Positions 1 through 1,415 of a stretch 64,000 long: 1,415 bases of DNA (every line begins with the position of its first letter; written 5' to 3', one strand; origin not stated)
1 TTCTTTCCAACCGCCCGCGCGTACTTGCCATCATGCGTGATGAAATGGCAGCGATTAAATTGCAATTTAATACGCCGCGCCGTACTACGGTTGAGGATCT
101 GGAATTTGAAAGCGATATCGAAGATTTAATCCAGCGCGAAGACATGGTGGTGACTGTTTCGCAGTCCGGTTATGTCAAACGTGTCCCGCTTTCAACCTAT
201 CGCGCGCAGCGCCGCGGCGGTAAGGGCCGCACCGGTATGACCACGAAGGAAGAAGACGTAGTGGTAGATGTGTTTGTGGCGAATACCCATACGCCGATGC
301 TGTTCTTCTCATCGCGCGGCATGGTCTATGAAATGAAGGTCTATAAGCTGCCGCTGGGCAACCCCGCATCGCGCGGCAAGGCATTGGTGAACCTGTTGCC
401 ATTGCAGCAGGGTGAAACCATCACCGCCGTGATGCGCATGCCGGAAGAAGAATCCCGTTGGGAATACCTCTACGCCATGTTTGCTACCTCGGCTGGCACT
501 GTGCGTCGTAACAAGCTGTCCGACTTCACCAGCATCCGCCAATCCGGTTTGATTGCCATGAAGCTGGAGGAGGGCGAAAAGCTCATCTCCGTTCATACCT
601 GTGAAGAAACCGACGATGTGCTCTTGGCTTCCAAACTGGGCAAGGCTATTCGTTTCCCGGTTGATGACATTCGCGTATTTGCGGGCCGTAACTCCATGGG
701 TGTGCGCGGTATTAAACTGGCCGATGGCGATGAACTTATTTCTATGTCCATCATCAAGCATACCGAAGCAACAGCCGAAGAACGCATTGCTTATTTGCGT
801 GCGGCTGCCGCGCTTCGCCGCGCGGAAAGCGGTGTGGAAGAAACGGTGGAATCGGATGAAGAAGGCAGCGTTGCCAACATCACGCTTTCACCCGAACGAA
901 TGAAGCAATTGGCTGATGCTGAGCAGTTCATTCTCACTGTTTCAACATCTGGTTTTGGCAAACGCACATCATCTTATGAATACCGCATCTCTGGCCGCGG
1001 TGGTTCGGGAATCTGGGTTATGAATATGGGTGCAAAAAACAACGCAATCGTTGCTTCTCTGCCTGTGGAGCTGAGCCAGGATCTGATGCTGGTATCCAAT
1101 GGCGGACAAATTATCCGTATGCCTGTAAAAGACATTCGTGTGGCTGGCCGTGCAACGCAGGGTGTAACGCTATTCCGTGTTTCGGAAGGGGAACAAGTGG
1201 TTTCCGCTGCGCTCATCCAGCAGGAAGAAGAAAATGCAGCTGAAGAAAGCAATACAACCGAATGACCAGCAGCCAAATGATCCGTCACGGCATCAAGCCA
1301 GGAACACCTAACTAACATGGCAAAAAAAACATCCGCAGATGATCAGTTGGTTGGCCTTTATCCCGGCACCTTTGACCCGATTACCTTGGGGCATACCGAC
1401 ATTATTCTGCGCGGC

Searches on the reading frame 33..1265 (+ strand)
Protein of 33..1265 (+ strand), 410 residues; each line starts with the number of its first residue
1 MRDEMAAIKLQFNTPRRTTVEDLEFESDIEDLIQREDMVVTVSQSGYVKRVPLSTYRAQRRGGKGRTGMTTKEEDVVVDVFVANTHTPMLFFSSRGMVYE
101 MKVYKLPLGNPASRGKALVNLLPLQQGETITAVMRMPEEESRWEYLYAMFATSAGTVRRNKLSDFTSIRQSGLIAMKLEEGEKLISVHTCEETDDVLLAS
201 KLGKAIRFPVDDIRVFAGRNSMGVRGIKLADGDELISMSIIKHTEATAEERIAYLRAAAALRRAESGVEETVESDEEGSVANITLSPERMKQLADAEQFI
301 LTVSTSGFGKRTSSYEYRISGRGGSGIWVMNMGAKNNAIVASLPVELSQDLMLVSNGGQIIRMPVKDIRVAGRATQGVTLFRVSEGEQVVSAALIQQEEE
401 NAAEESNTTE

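Call 96: search_protein_families(library=pfam, proteins=[window:33-1265:+], max_evalue=0.00001)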
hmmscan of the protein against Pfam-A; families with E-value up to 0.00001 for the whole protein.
window:33-1265:+ (410 aa): 1 family
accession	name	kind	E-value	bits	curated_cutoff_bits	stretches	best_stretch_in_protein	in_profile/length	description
PF03989.18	DNA_gyraseA_C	-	1.6e-72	239.2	27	5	37-84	1-48/48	DNA gyrase C-terminal domain, beta-propeller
